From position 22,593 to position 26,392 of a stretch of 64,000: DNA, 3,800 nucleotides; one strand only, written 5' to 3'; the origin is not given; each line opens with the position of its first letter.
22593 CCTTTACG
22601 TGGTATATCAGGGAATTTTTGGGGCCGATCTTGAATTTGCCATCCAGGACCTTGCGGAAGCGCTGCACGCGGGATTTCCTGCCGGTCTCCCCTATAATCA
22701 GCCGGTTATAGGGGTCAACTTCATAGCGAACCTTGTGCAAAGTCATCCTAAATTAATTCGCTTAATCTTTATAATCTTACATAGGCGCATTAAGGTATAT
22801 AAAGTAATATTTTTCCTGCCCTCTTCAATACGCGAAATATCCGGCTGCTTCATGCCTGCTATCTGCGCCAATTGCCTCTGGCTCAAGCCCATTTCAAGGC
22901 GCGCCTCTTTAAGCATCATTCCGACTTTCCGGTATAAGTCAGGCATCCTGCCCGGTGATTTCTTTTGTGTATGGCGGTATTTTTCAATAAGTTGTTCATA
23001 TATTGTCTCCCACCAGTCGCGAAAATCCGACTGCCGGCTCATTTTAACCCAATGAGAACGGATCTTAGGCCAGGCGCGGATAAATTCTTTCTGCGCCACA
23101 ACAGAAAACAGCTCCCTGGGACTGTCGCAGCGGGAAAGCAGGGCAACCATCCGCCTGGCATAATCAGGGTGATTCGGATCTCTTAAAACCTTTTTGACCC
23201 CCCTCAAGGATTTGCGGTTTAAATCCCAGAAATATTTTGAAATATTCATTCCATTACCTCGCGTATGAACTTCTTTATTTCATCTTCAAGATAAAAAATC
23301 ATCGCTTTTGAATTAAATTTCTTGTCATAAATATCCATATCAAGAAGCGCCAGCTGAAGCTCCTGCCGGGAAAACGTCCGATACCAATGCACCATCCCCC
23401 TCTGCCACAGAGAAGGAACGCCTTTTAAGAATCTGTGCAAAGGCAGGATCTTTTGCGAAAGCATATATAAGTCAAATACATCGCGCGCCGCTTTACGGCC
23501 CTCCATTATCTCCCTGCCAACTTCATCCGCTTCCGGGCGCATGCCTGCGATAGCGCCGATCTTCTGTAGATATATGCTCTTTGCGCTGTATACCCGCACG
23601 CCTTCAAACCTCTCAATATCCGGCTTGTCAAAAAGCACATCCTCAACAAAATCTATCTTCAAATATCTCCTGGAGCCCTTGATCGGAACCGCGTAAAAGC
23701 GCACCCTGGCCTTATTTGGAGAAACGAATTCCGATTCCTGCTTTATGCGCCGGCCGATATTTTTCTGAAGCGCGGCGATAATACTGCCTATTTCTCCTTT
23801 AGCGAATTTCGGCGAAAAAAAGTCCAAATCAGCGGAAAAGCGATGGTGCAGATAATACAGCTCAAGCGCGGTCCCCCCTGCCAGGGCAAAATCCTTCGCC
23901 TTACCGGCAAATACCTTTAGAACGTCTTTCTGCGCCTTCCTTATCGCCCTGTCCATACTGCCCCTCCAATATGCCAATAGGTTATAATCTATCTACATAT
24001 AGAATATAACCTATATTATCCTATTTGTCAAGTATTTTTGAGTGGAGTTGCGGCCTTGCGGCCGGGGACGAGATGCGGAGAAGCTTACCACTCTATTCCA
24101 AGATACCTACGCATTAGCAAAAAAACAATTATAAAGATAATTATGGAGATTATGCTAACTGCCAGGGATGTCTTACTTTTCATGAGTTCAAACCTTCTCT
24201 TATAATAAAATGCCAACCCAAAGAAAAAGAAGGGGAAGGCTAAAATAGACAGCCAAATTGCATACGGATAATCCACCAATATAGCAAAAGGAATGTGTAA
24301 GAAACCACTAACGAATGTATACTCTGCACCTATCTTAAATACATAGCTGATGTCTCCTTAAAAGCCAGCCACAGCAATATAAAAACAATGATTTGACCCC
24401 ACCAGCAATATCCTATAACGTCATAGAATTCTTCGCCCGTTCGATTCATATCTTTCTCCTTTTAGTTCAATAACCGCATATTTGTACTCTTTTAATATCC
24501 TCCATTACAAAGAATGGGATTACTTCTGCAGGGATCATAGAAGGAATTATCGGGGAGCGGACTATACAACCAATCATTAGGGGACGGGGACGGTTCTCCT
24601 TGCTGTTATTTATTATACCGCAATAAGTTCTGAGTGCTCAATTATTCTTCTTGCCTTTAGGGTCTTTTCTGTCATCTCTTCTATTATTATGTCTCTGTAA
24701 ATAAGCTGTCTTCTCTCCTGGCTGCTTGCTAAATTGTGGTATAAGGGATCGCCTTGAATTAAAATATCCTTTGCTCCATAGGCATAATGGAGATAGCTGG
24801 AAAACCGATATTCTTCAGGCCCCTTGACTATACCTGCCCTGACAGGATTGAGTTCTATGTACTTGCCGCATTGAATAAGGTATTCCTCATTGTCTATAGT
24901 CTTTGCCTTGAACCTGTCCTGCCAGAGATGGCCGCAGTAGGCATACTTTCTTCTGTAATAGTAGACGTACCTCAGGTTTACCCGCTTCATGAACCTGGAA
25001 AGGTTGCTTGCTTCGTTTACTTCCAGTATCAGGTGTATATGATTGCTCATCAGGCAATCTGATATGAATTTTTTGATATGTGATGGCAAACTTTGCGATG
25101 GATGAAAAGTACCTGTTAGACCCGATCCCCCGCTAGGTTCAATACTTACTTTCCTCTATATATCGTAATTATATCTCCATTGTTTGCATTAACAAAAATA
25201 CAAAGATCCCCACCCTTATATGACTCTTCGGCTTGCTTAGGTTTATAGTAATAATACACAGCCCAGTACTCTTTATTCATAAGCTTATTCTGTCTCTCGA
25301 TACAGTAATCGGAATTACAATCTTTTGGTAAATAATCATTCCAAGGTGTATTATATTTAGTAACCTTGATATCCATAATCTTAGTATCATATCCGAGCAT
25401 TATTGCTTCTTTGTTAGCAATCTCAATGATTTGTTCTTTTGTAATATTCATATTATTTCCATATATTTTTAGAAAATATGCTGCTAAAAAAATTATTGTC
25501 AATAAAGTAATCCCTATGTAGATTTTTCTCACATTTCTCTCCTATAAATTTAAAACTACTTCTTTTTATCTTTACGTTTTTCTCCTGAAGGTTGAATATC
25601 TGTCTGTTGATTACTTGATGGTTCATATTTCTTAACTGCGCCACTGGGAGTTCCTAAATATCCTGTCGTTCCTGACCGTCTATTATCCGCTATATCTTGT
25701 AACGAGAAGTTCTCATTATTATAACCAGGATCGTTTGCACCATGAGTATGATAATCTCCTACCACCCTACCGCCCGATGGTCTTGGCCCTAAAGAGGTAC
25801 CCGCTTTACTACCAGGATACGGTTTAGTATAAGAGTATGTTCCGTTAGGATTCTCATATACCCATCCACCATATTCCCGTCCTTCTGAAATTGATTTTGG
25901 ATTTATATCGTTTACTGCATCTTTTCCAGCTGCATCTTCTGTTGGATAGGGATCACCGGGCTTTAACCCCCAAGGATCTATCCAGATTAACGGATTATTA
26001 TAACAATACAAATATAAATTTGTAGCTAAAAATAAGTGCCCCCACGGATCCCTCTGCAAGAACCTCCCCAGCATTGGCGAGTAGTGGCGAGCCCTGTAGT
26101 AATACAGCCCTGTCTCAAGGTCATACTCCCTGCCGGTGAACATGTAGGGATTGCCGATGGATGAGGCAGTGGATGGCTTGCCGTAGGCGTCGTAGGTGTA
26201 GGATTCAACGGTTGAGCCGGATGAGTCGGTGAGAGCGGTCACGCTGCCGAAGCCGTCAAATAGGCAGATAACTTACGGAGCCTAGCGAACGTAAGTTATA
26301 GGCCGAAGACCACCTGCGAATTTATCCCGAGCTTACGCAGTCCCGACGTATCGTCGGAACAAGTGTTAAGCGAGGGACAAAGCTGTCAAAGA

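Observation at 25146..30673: RHS locus with a displaced orphan toxin tip: full RHS (DUF4329-like tip) and lipoprotein, plus an orphan RHS-CT with a divergent DUF4329-like tip and its own homologous lipoprotein, bounded by a 214-bp direct repeat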

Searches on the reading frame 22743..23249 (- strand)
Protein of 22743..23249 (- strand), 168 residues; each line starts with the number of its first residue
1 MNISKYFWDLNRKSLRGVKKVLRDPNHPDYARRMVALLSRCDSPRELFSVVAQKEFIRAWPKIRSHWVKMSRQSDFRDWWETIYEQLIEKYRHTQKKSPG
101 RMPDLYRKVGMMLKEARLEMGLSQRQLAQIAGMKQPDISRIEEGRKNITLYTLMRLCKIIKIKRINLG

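Call 21: search_protein_families(library=pfam, proteins=[window:22743-23249:-], max_evalue=0.001)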
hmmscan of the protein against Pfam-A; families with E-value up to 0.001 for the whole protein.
window:22743-23249:- (168 aa): 5 families
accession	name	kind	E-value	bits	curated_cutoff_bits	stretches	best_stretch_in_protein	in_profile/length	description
PF01381.28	HTH_3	-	6.2e-12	45.8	23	1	113-162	1-50/55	Helix-turn-helix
PF13560.12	HTH_31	-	5.3e-08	33.5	27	1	110-159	3-53/64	Helix-turn-helix domain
PF13443.12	HTH_26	-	7.3e-06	26.6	22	1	113-162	2-52/63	Cro/C1-type HTH DNA-binding domain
PF12844.13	HTH_19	-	2e-05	24.8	30.2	1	110-160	1-51/64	Helix-turn-helix domain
PF13744.12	HTH_37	-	4.7e-05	23.6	27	1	114-159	24-67/80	Helix-turn-helix domain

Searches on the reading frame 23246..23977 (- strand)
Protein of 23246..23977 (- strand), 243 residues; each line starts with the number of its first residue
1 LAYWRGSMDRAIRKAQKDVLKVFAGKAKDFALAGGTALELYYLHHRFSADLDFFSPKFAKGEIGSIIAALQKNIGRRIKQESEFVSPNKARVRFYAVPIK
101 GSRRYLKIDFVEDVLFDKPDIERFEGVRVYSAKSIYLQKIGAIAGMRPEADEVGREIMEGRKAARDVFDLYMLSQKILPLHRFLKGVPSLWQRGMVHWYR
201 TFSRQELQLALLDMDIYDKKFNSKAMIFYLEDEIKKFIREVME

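Call 21: search_protein_families(library=pfam, proteins=[window:23246-23977:-], max_evalue=0.001)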
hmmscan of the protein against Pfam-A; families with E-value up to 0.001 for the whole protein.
window:23246-23977:- (243 aa): 1 family
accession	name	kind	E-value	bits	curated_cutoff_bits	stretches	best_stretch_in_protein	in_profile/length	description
PF08843.17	AbiEii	-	2.1e-19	70.9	22.5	1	23-182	8-177/238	Nucleotidyl transferase AbiEii toxin, Type IV TA system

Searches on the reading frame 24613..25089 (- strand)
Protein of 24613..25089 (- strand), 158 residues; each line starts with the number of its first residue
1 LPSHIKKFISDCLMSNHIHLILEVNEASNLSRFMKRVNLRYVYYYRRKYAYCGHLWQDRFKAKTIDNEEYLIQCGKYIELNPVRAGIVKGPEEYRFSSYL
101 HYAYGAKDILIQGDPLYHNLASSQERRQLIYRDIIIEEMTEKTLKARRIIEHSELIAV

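Call 5: search_protein_families(library=pfam, proteins=[window:24613-25089:-], max_evalue=0.01)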
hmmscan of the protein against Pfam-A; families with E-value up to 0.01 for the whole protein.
window:24613-25089:- (158 aa): 1 family
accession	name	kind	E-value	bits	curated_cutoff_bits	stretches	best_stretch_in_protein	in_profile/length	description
PF01797.21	Y1_Tnp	-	1.3e-11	45.1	23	1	9-79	44-119/121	Transposase IS200 like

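Call 6: search_protein_families(library=ncbifam, proteins=[window:24613-25089:-], max_evalue=0.01)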
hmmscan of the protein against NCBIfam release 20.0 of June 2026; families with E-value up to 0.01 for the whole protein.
window:24613-25089:- (158 aa): 1 family
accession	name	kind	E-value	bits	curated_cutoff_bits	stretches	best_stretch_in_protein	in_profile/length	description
NF047646.1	REP_Tyr_transpos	equivalog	3.9e-17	62.5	80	1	12-97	53-146/146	REP-associated tyrosine transposase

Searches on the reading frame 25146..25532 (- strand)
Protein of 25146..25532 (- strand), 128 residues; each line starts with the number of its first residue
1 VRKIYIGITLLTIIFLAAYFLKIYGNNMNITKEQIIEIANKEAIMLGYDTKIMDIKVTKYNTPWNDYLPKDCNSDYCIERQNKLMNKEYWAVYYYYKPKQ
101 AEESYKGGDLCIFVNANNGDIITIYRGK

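Call 5: search_protein_families(library=pfam, proteins=[window:25146-25532:-], max_evalue=0.01)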
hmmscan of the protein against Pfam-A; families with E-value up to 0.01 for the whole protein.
window:25146-25532:- (128 aa): 1 family
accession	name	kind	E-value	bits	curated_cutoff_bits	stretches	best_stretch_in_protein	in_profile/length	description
PF15631.11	Imm-NTF2-2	-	3.7e-06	27.4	26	1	83-128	28-68/68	NTF2 fold immunity protein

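Call 6: search_protein_families(library=ncbifam, proteins=[window:25146-25532:-], max_evalue=0.01)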
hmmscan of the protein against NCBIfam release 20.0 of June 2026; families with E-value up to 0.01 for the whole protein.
window:25146-25532:- (128 aa): 0 families

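Call 28: find_homologous_proteins(query=window:25146-25532:-, max_evalue=0.01)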
Query window:25146-25532:- (128 aa): 15 proteins with E <= 0.01 among 17 candidates.
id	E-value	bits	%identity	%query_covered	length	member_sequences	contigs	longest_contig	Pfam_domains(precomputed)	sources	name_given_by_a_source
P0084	1.2e-62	227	100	79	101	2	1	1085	-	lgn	-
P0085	2.4e-53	197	68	100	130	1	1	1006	-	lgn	-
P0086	2.3e-39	152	70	79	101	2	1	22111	-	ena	-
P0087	3.3e-39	152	63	84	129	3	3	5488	-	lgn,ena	-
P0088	2.0e-37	146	58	95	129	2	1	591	-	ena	-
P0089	1.7e-36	143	49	100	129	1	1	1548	-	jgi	jgi:hypothetical protein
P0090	2.0e-35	139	51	98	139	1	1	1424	-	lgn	-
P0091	2.2e-34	136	53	95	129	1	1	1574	-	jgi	jgi:hypothetical protein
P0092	9.0e-34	134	61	82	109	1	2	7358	-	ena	-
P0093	4.2e-31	125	60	77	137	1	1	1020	-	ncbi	-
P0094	3.0e-28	116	56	73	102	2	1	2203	-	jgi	-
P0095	9.2e-27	111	51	89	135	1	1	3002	-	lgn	-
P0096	1.5e-25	108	45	100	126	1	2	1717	-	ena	-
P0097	6.1e-24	102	53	80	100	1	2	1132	PF15631.12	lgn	-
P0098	8.8e-13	66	43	79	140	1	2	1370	-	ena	-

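Call 67: find_encoding_contigs(protein=P0084, flank=3000, max_places=6)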
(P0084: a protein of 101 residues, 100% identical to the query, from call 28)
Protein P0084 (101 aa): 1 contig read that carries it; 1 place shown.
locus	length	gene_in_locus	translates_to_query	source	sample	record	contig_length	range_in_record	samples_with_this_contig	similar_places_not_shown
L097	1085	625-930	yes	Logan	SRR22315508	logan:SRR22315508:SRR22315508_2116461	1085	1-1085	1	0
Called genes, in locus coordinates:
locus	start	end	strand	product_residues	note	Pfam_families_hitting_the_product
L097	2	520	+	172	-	?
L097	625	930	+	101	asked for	-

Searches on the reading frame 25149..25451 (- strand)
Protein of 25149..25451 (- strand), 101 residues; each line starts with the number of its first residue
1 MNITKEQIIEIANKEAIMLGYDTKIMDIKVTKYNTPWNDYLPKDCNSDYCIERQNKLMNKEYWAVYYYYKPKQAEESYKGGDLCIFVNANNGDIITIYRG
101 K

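Call 64: predict_structure(alignment_id=A3)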
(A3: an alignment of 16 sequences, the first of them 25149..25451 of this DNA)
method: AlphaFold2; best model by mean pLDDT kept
length: 101 residues; sequences in the alignment: 16
mean_pLDDT: 90.3   pTM: 0.83
mean pLDDT of the five models: 90.3, 89.6, 89.4, 89.0, 88.6
residues with pLDDT >= 90: 76; 70-90: 13; 50-70: 12; < 50: 0
segments of 3 or more residues with pLDDT < 50: none
pLDDT, mean of each block of 10 residues (from residue 1): 91 96 91 95 94 97 92 58 95 95 65
secondary structure, 60 per line:
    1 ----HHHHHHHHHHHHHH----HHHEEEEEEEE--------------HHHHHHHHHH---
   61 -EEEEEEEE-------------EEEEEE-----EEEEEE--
elements in order: H5-18 E26-33 H48-57 E62-69 E83-88 E94-99

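Call 66: fold_search(model_id=the predicted structure, library=pdb)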
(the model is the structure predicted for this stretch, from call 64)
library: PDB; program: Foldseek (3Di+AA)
matches with E <= 10: 241; with E <= 0.001: 0
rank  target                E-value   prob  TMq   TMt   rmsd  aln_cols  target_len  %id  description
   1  5boi                  3.5e-01  0.54  0.39  0.21   5.3       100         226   17  Bacillus megaterium YpeB C-terminal domain (released 2015-08-12)
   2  9c6g_5                3.7e-01  0.07  0.20  0.05  14.0        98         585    8  Mcm double hexamer from human (released 2025-08-27)
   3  4exr                  4.8e-01  0.57  0.39  0.28   4.3        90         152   13  Crystal structure of a putative lipoprotein (CD1622) from Clostridium difficile 630 at 1.85 A resolution (released 2012-06-27)
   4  7xsi_A                8.0e-01  0.07  0.25  0.22   7.9        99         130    8  SdnG, a Diels Alderase catalyzed the formation of norbornene skeleton in Sordarin biosynthetic pathway (released 2022-12-28)
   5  8yi8_C                9.1e-01  0.07  0.25  0.21   7.8        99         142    8  The complex structure of SdnG with product (released 2025-10-22)
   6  2gu3                  1.1e+00  0.69  0.49  0.39   4.8        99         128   13  YpmB protein from Bacillus subtilis (released 2006-05-30)
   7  6d7y_B                1.1e+00  0.10  0.27  0.20  11.0        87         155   14  1.75 Angstrom Resolution Crystal Structure of the Toxic C-Terminal Tip of CdiA from Pseudomonas aeruginosa in Complex  (released 2019-05-01)
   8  5cr4_B                1.1e+00  0.01  0.15  0.08  19.4       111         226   10  Crystal structure of the Sleeping Beauty transposase catalytic domain (released 2016-03-30)
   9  2cfd_A                1.2e+00  0.28  0.42  0.09   6.5       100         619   10  AGAO in complex with wc4l3 (Ru-wire inhibitor, 4-carbon linker, lambda enantiomer, data set 3) (released 2007-05-01)
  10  7xsi_B                1.2e+00  0.06  0.25  0.22   7.9        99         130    8  SdnG, a Diels Alderase catalyzed the formation of norbornene skeleton in Sordarin biosynthetic pathway (released 2022-12-28)
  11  7abw_B                1.3e+00  0.63  0.49  0.15   4.8       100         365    9  Crystal structure of siderophore reductase FoxB (released 2021-09-01)
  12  3lul_B                1.3e+00  0.08  0.28  0.15   7.4        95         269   12  Crystal structure of Putative 4-amino-4-deoxychorismate lyase. (YP_094631.1) from Legionella pneumophila subsp. pneumo (released 2010-03-02)
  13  7w3m_A                1.7e+00  0.02  0.18  0.05  15.7       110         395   11  Structure of USP14-bound human 26S proteasome in substrate-inhibited state SD5_USP14 (released 2022-05-18)
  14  8yia_C                1.8e+00  0.04  0.25  0.21   8.0        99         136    8  The selenomethionine contained structure of SdnG (released 2025-10-22)
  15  3wa2                  2.0e+00  0.23  0.44  0.09   6.7       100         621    9  High resolution crystal structure of copper amine oxidase from arthrobacter globiformis (released 2013-09-11)
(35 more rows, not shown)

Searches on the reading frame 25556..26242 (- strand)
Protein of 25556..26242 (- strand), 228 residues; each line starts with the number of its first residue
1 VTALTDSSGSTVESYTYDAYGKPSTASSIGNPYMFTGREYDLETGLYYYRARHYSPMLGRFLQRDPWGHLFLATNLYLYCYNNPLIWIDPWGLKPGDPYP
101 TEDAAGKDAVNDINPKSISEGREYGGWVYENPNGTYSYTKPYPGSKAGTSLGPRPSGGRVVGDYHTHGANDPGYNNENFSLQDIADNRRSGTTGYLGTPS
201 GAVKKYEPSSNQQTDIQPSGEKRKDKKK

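Call 5: search_protein_families(library=pfam, proteins=[window:25556-26242:-], max_evalue=0.01)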
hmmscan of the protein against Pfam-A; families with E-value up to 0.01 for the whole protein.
window:25556-26242:- (228 aa): 2 families
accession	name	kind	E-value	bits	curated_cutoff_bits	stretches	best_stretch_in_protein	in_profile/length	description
PF14220.11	DUF4329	-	1.2e-26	93.4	28.6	1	104-214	2-112/116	Domain of unknown function (DUF4329)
PF14464.11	Prok-JAB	-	0.0062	16.9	25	1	139-192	47-95/114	Prokaryotic homologs of the JAB domain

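Call 6: search_protein_families(library=ncbifam, proteins=[window:25556-26242:-], max_evalue=0.01)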
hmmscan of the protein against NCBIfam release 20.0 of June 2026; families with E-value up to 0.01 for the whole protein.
window:25556-26242:- (228 aa): 2 families
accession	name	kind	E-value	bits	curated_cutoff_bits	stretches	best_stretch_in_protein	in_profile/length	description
TIGR03696.1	Rhs_assc_core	domain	3.4e-24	85.2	32.5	1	17-93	1-76/76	RHS repeat-associated core domain-containing protein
NF041261.1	RHS_core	equivalog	9.3e-11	40.3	2000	1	3-93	1170-1261/1261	RHS element core protein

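Call 20: find_encoding_contigs(protein=window:25556-26242:-, flank=10000, max_places=6)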
Protein window:25556-26242:- (228 aa): no gene with exactly this product is on record in the collection.
